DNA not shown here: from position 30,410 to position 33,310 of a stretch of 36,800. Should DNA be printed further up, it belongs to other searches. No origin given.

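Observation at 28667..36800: Uncharacterised NHL-propeller / Yip1 / DUF5696-like membrane trio sandwiched between two ABC sugar-permease pairs with no binding protein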

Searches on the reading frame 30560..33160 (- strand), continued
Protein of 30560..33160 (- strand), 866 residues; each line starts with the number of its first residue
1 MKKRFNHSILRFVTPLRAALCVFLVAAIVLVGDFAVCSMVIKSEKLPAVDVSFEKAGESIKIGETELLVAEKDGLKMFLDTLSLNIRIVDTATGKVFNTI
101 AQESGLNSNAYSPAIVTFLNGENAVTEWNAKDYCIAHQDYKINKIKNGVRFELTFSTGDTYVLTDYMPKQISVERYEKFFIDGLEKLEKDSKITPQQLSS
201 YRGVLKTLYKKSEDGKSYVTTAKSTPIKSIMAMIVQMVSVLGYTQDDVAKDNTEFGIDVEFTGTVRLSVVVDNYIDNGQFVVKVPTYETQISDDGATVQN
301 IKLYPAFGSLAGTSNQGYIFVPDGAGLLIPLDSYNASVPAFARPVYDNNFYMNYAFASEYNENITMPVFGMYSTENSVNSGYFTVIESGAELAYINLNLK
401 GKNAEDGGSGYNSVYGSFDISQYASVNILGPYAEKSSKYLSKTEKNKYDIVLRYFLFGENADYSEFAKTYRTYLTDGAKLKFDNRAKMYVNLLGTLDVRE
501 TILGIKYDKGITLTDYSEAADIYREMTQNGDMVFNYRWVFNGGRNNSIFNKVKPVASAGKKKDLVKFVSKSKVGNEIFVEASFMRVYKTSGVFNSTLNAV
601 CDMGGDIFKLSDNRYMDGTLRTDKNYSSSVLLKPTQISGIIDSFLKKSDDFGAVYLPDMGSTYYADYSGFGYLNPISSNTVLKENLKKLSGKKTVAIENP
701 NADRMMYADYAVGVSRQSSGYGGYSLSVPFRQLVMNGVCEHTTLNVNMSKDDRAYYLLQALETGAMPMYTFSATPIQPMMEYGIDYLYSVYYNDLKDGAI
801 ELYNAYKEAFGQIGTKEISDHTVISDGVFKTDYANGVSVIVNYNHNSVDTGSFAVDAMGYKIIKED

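Call 21: search_protein_families(library=pfam, proteins=[L003:3149-6043:+, L003:1096-3114:+, L002:3070-5994:+, L002:994-3024:+, L053:2936-5833:+, L034:7755-9812:+, L053:7703-9166:+], max_evalue=0.01)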
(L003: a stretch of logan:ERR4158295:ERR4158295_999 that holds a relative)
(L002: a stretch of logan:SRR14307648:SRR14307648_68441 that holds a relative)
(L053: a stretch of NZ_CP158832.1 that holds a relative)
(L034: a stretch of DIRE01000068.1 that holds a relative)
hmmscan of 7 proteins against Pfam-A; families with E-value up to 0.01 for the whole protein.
L003:3149-6043:+ (964 aa): 4 families
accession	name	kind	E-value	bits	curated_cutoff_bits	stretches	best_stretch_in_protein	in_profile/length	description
PF01547.30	SBP_bac_1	-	1.1e-20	75.3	26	1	575-859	9-306/307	Bacterial extracellular solute-binding protein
PF13416.11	SBP_bac_8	-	6.4e-18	66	27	1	608-866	34-256/279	Bacterial extracellular solute-binding protein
PF25275.1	Golvesin_C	-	0.00042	20.8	31.6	0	298-327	38-67/132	Golvesin C-terminal domain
PF16990.11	CBM_35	-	0.0025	18.6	28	0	286-358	20-86/121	Carbohydrate binding module (family 35)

L003:1096-3114:+ (672 aa): 5 families
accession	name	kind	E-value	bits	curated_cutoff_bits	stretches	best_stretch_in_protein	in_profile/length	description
PF16403.11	Bact_surface_Ig-like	-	2.1e-05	24.9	27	1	604-669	5-71/71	Bacterial surface protein, Ig-like domain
PF02494.22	HYR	-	0.00025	21.8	21.7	1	587-669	3-81/81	HYR domain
PF15418.12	DUF4625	-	0.0074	17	27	0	575-669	37-130/131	Domain of unknown function (DUF4625)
PF18981.6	InlK_D3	-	0.0083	16.6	25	0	630-669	34-75/75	Internalin K domain (D3/D4)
PF19077.6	Big_13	-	0.0095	16.8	27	0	640-669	70-100/102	Bacterial Ig-like domain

L002:3070-5994:+ (974 aa): 3 families
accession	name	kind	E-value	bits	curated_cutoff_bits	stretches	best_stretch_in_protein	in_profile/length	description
PF01547.30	SBP_bac_1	-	9.6e-20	72.2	26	1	592-860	17-306/307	Bacterial extracellular solute-binding protein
PF13416.11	SBP_bac_8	-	1.1e-17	65.1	27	1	615-865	34-254/279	Bacterial extracellular solute-binding protein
PF25275.1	Golvesin_C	-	3.6e-05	24.3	31.6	0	98-136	37-75/132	Golvesin C-terminal domain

L002:994-3024:+ (676 aa): 4 families
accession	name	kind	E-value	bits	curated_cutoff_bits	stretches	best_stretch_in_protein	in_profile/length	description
PF16403.11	Bact_surface_Ig-like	-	8.4e-06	26.2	27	1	623-671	23-69/71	Bacterial surface protein, Ig-like domain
PF13416.11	SBP_bac_8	-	0.00017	21.9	27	1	93-331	10-198/279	Bacterial extracellular solute-binding protein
PF19077.6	Big_13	-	0.004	18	27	0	630-672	56-99/102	Bacterial Ig-like domain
PF18981.6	InlK_D3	-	0.0057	17.1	25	0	631-672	31-74/75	Internalin K domain (D3/D4)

L053:2936-5833:+ (965 aa): 2 families
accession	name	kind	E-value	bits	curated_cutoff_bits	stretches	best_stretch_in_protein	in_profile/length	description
PF13416.11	SBP_bac_8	-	3.8e-19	70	27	1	611-872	32-256/279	Bacterial extracellular solute-binding protein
PF01547.30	SBP_bac_1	-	2.3e-17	64.4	26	1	589-865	17-306/307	Bacterial extracellular solute-binding protein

L034:7755-9812:+ (685 aa): 6 families
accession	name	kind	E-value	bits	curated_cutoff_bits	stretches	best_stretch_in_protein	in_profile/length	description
PF01436.27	NHL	-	5.4e-14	51.9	20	2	63-89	1-27/28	NHL repeat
PF04893.22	Yip1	-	1.3e-13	51.6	28.6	1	490-660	2-172/173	Yip1 domain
PF13414.12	TPR_11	-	6e-06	26.3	26.8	1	379-413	7-41/42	TPR repeat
PF00515.34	TPR_1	-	2e-05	24.7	27.8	0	372-398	7-33/34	Tetratricopeptide repeat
PF07719.23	TPR_2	-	0.00019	21.7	27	0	369-398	4-33/34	Tetratricopeptide repeat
PF08450.18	SGL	-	0.00035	20.7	26.3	1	74-149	145-224/246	SMP-30/Gluconolactonase/LRE-like region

L053:7703-9166:+ (487 aa): 2 families
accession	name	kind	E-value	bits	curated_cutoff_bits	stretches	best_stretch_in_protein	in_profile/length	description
PF01436.27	NHL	-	4.3e-12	45.9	20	1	118-144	1-27/28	NHL repeat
PF08450.18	SGL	-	0.0001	22.5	26.3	1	80-158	145-223/246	SMP-30/Gluconolactonase/LRE-like region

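Call 22: search_solved_structures(query=A1, max_evalue=1)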
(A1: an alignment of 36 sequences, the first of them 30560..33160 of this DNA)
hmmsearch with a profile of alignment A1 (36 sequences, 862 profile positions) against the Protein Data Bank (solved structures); distinct sequences matched with E-value up to 1: 6.
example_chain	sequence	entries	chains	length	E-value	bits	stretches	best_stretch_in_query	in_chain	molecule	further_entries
5wzn_A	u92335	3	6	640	0.00032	22.1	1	439-593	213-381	Alpha-N-acetylgalactosaminidase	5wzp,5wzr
8rzk_A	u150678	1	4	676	0.00056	21.3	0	64-98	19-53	Conserved hypothetical periplasmic protein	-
8rzg_A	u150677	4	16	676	0.00056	21.3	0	64-98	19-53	Conserved hypothetical periplasmic protein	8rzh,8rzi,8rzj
5wzq_A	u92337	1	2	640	0.00058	21.2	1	439-593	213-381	Alpha-N-acetylgalactosaminidase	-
5opq_A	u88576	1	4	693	0.00078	20.8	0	64-98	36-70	3,6-anhydro-D-galactosidase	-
8gf5_A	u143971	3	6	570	0.55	11.4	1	479-564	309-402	Methyl-coenzyme M reductase subunit alpha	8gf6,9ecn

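Call 27: predict_structure(alignment_id=A1)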
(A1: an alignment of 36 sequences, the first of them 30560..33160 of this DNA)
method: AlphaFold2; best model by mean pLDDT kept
length: 866 residues; sequences in the alignment: 36
mean_pLDDT: 87.9   pTM: 0.85
mean pLDDT of the five models: 87.9, 86.3, 86.3, 85.4, 85.3
residues with pLDDT >= 90: 500; 70-90: 308; 50-70: 49; < 50: 9
segments of 3 or more residues with pLDDT < 50: 1-7
pLDDT, mean of each block of 10 residues (from residue 1): 45 70 80 68 70 76 89 95 96 95 89 94 88 91 95 85 85 93 92 89 90 88 76 86 87 87 82 95 93 85 96 89 93 85 84 73 92 93 96 93 78 95 81 71 88 96 97 90 94 87 80 95 95 96 88 91 95 94 89 86 86 69 75 91 91 93 83 87 93 95 93 91 82 95 93 95 96 85 77 96 97 95 93 96 92 89 82
secondary structure, 60 per line:
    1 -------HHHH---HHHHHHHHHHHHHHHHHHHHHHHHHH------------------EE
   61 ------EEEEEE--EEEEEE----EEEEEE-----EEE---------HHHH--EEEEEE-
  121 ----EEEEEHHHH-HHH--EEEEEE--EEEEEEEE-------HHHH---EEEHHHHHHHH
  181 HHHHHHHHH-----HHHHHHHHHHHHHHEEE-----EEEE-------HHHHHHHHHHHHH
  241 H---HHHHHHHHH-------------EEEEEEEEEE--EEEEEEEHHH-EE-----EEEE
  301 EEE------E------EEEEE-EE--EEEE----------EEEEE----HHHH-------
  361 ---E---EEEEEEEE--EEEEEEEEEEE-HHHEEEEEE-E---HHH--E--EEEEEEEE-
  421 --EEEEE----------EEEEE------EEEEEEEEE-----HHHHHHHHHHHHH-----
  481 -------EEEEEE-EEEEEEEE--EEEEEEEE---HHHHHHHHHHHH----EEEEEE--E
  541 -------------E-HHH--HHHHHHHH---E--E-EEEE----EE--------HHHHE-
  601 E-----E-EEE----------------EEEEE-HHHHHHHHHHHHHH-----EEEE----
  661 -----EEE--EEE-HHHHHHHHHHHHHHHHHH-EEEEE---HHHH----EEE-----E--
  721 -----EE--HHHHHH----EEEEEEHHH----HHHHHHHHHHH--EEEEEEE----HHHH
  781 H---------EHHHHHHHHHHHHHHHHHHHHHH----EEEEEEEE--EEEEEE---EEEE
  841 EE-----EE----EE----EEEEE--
elements in order (helices of 4 or more, strands of 3 or more residues): H8-11 H15-40 E67-72 E75-80 E85-90 E96-98 H108-111 E114-119 E125-129 H130-133 E140-145 E148-155 H163-166 E170-172 H173-189 H195-208 E209-211 E217-220 H228-241 H245-253 E267-276 E279-285 E297-303 E317-321 E327-330 E341-345 H350-353 E368-375 E378-388 E393-398 E412-419 E423-427 E438-442 E449-457 H463-475 E488-493 E495-502 E505-512 H516-527 E532-537 H561-568 E577-580 H595-598 E609-611 E628-632 H634-647 E653-656 E666-668 E671-673 H675-692 E694-698 H702-705 E710-712 H730-735 E740-745 H753-763 E766-772 H777-781 H792-813 E818-825 E828-833 E837-842 E860-864
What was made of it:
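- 30560..33160 (-): DUF5696: N-terminally TM-anchored extracytoplasmic protein with a GH129/GH101-like fold (N-terminal beta-sandwich, TIM barrel, C-terminal beta domain). AF2 model pLDDT 87.9, pTM 0.85 (call 27).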

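Call 29: fold_search(model_id=the predicted structure, library=pdb)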
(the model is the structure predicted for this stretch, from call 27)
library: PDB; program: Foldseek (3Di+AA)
matches with E <= 10: 887; with E <= 0.001: 116
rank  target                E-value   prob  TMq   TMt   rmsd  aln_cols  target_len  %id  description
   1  5opq_A                7.5e-28  1.00  0.53  0.67   8.2       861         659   12  A 3,6-anhydro-D-galactosidase produced by Zobellia galactanivorans. This is an exo-lytic enzyme that hydrolyzes termin (released 2017-11-29)
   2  5opq_D                1.0e-27  1.00  0.52  0.66   7.9       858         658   13  A 3,6-anhydro-D-galactosidase produced by Zobellia galactanivorans. This is an exo-lytic enzyme that hydrolyzes termin (released 2017-11-29)
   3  8rzk_A                1.1e-26  1.00  0.53  0.68   7.8       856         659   11  The Michaelis complex of ZgGH129 D486N from Zobellia galactanivorans with neo-b/k-oligo-carrageenan tetrasaccharide (b (released 2024-07-31)
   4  5wzn_A                2.8e-22  1.00  0.52  0.70   6.9       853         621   11  Alpha-N-acetylgalactosaminidase NagBb from Bifidobacterium bifidum - GalNAc complex (released 2017-06-07)
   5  5wzn_B                2.6e-21  1.00  0.52  0.70   7.0       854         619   11  Alpha-N-acetylgalactosaminidase NagBb from Bifidobacterium bifidum - GalNAc complex (released 2017-06-07)
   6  5wzq_A                4.5e-21  1.00  0.52  0.71   6.6       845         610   11  Alpha-N-acetylgalactosaminidase NagBb from Bifidobacterium bifidum - quadruple mutant (released 2017-06-07)
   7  5wzr_A                6.4e-21  1.00  0.52  0.69   6.8       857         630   12  Alpha-N-acetylgalactosaminidase NagBb from Bifidobacterium bifidum - Gal-NHAc-DNJ complex (released 2017-06-07)
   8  5wzr_B                4.9e-20  1.00  0.51  0.67   7.0       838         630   11  Alpha-N-acetylgalactosaminidase NagBb from Bifidobacterium bifidum - Gal-NHAc-DNJ complex (released 2017-06-07)
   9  5wzp_A                5.4e-20  1.00  0.50  0.69   7.2       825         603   11  Alpha-N-acetylgalactosaminidase NagBb from Bifidobacterium bifidum - ligand free (released 2017-06-07)
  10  5wzq_B                1.2e-19  1.00  0.52  0.71   6.7       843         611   11  Alpha-N-acetylgalactosaminidase NagBb from Bifidobacterium bifidum - quadruple mutant (released 2017-06-07)
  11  5wzp_B                1.8e-18  1.00  0.50  0.69   7.1       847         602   11  Alpha-N-acetylgalactosaminidase NagBb from Bifidobacterium bifidum - ligand free (released 2017-06-07)
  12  5a59_A                8.6e-13  1.00  0.42  0.34  10.7       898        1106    9  The structure of GH101 E796Q mutant from Streptococcus pneumoniae TIGR4 in complex with T-antigen (released 2015-09-02)
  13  5a55                  1.2e-12  1.00  0.42  0.34  10.5       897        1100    9  The native structure of GH101 from Streptococcus pneumoniae TIGR4 (released 2015-09-02)
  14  5a57                  2.3e-12  1.00  0.42  0.34  10.6       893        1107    9  The structure of GH101 from Streptococcus pneumoniae TIGR4 in complex with PUGT (released 2015-09-02)
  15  6qev_B                2.4e-12  1.00  0.42  0.29   9.6       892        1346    8  EngBF DARPin Fusion 4b B6 (released 2019-11-06)
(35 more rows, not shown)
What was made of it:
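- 30560..33160 (-): Foldseek hits to GH129-like 5opq (E 7.5e-28) and NagBb 5wzn (E 2.8e-22), then GH101, GH36, GH31 and GH97 (call 29).
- On GH129/GH101 glycoside hydrolases: Foldseek E 7.5e-28 (5opq) and 2.8e-22 (5wzn), TMt 0.67-0.71, from a pLDDT 87.9 model (calls 27, 29).
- Closest known: GH129. Same: Overall three-domain fold: Foldseek E 7.5e-28 to 1e-12, TMt ~0.7 against GH129 (call 29).
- GH129/GH101 fold (calls 27, 29). A ~850-aa extracytoplasmic glycosidase-fold protein is an unlikely pure assembly factor (call 29).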

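Call 31: search_solved_structures(query=A1, max_evalue=1, show_alignments=3)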
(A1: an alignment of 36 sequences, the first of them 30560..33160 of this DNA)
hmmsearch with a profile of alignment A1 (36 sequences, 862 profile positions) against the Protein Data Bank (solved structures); distinct sequences matched with E-value up to 1: 6.
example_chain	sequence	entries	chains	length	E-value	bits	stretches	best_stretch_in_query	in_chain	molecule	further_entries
5wzn_A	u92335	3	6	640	0.00032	22.1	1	439-593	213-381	Alpha-N-acetylgalactosaminidase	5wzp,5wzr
8rzk_A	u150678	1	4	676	0.00056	21.3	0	64-98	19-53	Conserved hypothetical periplasmic protein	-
8rzg_A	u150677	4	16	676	0.00056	21.3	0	64-98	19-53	Conserved hypothetical periplasmic protein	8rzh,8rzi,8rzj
5wzq_A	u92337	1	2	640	0.00058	21.2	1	439-593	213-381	Alpha-N-acetylgalactosaminidase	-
5opq_A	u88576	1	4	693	0.00078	20.8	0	64-98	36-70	3,6-anhydro-D-galactosidase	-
8gf5_A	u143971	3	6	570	0.55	11.4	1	479-564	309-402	Methyl-coenzyme M reductase subunit alpha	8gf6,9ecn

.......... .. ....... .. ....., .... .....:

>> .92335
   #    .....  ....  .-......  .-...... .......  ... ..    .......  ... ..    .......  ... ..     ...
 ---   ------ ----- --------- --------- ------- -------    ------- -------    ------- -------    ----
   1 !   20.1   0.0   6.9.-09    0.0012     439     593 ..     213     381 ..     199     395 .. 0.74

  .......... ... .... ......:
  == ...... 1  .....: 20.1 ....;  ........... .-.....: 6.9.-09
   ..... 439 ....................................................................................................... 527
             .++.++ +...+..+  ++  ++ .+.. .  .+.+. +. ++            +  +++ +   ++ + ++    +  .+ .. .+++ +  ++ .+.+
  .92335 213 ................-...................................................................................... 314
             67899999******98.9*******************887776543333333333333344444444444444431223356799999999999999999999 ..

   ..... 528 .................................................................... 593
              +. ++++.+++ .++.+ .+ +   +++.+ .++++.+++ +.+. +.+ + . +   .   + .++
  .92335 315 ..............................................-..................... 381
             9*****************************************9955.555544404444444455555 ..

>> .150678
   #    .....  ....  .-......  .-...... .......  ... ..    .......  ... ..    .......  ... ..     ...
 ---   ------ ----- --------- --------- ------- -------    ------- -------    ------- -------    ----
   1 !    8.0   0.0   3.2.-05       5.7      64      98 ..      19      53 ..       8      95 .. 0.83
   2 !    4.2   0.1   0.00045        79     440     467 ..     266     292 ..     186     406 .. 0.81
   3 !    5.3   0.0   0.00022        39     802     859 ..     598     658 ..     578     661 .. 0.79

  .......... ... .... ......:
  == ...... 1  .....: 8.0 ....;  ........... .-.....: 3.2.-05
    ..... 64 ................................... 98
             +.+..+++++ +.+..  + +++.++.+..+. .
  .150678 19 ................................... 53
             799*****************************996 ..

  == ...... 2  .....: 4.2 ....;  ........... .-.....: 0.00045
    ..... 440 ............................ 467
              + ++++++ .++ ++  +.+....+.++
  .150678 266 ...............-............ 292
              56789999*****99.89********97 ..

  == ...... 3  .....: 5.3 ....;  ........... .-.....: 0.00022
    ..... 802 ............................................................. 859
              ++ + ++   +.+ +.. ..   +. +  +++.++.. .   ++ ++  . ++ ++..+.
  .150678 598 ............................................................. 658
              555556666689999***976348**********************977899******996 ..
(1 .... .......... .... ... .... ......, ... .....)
